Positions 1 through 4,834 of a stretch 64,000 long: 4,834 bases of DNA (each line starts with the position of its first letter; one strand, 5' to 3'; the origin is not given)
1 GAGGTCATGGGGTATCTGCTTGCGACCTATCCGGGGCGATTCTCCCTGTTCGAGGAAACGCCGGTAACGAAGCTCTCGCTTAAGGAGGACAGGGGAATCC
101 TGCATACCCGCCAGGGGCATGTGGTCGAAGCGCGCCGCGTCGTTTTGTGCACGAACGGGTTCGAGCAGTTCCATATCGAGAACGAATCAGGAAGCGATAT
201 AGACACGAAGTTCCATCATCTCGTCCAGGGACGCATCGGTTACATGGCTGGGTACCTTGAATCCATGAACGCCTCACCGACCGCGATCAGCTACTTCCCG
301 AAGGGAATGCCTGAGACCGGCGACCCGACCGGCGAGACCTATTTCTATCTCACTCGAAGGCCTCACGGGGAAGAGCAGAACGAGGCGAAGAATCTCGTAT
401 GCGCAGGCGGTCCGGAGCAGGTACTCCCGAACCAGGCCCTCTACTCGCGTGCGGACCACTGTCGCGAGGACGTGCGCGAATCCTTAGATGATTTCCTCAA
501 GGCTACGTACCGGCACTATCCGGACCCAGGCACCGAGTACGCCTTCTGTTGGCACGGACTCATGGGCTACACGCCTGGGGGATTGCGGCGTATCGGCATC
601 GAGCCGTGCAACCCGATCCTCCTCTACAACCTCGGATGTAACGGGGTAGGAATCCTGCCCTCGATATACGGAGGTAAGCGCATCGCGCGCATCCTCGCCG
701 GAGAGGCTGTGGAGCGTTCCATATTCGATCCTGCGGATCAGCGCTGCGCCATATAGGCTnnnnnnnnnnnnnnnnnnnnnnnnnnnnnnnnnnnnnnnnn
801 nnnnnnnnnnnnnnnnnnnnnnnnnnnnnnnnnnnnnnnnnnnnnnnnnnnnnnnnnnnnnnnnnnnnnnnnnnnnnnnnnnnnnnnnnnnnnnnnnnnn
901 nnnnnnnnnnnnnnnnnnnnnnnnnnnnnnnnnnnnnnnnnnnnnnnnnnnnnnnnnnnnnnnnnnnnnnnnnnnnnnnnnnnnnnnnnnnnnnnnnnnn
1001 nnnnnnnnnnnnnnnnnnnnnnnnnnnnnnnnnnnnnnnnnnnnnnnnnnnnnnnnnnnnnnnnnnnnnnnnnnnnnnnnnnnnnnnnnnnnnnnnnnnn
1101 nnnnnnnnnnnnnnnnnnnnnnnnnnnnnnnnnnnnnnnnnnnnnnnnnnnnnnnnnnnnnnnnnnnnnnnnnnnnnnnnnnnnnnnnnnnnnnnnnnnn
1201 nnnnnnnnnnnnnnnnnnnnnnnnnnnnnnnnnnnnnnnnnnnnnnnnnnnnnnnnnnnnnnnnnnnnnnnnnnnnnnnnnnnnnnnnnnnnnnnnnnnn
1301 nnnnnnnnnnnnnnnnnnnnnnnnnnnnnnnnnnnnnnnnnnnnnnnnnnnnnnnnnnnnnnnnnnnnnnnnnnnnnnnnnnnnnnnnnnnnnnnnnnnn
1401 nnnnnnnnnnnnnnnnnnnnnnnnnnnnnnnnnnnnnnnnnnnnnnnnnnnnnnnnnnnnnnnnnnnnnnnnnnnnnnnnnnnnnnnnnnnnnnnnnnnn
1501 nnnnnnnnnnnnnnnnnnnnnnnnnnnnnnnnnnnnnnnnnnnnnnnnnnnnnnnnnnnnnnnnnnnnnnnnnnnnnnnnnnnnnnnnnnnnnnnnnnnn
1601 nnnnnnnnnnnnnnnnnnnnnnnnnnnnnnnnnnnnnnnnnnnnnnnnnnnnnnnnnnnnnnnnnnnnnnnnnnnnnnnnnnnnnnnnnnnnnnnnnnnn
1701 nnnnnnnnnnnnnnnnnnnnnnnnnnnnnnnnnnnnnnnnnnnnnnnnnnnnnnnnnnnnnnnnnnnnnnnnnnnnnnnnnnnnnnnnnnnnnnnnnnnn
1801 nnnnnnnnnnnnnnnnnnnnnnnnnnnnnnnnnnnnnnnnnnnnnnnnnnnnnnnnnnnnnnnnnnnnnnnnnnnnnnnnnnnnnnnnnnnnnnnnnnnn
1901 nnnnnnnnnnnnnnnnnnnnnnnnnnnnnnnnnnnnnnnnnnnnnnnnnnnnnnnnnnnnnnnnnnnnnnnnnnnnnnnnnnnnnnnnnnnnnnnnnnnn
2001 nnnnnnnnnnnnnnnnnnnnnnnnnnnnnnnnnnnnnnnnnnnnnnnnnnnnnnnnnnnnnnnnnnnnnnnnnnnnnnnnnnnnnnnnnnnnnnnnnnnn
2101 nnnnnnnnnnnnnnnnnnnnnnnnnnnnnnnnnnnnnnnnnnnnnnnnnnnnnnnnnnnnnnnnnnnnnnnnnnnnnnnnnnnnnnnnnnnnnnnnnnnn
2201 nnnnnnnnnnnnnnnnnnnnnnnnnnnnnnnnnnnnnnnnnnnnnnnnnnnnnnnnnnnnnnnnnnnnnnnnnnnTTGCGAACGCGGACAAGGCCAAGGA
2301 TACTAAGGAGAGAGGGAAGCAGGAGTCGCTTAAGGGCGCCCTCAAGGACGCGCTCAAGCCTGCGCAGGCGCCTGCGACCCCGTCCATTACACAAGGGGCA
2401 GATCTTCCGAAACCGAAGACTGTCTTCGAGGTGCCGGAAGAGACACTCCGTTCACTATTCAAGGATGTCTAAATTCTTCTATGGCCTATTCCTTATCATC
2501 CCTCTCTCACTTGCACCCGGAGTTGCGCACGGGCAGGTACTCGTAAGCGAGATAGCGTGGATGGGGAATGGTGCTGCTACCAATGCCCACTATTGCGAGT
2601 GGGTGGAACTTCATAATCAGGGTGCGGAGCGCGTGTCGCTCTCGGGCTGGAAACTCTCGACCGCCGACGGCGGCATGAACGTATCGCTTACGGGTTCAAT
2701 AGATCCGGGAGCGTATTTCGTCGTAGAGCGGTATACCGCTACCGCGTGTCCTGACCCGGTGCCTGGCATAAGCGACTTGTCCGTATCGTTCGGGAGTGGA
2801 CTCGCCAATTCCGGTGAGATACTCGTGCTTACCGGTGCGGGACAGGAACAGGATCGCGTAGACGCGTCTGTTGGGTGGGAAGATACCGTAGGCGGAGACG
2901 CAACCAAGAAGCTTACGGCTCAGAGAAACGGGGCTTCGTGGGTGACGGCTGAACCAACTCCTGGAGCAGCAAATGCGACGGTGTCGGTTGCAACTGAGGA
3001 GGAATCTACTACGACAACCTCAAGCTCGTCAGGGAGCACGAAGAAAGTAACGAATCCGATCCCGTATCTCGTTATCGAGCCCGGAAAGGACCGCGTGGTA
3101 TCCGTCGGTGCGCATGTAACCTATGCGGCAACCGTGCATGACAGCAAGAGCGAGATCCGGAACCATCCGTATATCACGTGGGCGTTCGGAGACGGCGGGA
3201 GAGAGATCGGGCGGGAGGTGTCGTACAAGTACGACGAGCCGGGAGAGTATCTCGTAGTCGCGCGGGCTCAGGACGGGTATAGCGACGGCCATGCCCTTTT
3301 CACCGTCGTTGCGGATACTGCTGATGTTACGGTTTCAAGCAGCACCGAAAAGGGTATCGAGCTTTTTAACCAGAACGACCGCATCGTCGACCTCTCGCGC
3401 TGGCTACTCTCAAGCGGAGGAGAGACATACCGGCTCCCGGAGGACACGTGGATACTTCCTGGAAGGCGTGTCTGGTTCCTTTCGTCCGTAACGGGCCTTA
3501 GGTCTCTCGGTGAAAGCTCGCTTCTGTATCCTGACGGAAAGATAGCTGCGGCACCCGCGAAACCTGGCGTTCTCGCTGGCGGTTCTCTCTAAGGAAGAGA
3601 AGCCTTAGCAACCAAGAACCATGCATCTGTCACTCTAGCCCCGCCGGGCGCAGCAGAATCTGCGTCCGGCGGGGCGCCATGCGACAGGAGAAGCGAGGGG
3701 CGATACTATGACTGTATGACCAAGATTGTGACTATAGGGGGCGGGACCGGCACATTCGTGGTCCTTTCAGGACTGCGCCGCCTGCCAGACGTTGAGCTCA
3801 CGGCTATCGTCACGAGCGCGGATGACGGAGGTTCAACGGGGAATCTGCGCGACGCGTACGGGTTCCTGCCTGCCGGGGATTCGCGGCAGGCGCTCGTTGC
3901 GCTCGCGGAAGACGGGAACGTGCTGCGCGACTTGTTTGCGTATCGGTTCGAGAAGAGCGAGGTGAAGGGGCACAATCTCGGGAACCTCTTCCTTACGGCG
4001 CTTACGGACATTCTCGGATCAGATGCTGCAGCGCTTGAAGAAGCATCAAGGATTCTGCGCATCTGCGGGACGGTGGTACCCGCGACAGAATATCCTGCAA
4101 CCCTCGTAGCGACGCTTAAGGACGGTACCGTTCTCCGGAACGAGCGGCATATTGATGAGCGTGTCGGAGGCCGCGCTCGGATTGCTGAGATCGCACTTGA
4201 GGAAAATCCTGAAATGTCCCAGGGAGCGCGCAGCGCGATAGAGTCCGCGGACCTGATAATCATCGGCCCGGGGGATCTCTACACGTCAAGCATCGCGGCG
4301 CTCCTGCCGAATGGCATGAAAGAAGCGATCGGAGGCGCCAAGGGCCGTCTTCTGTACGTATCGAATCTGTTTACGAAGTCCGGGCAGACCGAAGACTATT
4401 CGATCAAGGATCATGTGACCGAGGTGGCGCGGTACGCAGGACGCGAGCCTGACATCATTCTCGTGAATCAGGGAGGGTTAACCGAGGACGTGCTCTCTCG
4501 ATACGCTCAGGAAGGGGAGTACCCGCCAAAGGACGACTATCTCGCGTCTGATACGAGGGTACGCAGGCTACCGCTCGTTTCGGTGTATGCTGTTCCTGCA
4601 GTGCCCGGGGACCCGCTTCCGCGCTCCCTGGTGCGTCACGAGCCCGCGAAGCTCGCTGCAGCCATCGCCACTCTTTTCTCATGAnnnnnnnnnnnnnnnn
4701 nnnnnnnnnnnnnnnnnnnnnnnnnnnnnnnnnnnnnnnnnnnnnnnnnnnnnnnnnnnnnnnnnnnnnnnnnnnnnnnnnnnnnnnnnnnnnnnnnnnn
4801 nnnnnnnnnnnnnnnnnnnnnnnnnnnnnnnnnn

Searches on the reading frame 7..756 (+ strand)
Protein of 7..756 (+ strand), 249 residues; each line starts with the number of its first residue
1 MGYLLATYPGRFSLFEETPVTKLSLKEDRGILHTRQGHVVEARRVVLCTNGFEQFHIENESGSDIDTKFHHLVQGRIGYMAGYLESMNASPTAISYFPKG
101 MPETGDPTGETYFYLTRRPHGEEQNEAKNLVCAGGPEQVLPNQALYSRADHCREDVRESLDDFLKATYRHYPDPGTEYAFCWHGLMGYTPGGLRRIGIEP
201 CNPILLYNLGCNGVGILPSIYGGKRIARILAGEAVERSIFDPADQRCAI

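Call 8: search_protein_families(library=pfam, proteins=[window:7-756:+], max_evalue=0.00001)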
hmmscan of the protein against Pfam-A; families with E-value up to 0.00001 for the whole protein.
window:7-756:+ (249 aa): 1 family
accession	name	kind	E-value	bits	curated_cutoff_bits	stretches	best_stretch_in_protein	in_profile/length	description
PF01266.30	DAO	-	5.5e-12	46.3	27.9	1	14-228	166-352/353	FAD dependent oxidoreductase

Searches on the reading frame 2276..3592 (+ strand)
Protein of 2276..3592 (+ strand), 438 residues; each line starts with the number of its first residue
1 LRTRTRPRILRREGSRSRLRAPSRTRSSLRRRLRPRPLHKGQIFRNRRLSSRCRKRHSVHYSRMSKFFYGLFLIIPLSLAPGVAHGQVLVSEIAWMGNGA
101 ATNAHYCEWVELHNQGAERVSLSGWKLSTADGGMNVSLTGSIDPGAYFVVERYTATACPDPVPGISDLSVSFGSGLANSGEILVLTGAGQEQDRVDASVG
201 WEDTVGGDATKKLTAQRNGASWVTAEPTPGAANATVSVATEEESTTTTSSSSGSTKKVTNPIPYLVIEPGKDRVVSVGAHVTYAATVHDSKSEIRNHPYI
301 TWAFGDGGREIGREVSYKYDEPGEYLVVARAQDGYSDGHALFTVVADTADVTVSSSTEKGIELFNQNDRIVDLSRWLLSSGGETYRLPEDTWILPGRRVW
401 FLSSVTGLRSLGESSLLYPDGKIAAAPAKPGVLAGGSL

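Call 8: search_protein_families(library=pfam, proteins=[window:2276-3592:+], max_evalue=0.00001)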
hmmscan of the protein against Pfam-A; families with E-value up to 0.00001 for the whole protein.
window:2276-3592:+ (438 aa): 3 families
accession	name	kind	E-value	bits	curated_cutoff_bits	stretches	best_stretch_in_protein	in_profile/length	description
PF00932.25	LTD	-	1.1e-18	68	34.3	1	84-196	4-106/109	Lamin Tail Domain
PF18911.6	PKD_4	-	8.3e-08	32.6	27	1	266-335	5-72/85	PKD domain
PF00801.26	PKD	-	1.8e-06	28.3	23.5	1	273-337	9-71/80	PKD domain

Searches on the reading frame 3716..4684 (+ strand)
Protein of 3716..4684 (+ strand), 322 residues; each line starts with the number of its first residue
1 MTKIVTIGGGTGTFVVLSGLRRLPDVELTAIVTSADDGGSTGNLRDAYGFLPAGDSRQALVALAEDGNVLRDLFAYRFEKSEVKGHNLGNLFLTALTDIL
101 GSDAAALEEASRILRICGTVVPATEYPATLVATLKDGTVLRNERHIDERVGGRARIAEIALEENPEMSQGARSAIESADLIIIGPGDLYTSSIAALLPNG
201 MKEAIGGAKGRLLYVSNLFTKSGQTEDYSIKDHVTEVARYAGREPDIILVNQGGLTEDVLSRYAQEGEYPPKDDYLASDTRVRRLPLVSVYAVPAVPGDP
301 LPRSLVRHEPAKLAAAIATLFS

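Call 8: search_protein_families(library=pfam, proteins=[window:3716-4684:+], max_evalue=0.00001)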
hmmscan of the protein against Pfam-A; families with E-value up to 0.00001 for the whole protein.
window:3716-4684:+ (322 aa): 1 family
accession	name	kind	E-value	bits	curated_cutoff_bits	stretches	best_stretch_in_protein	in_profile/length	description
PF01933.23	CofD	-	3.3e-75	253.4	30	1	4-275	1-274/290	2-phospho-L-lactate transferase CofD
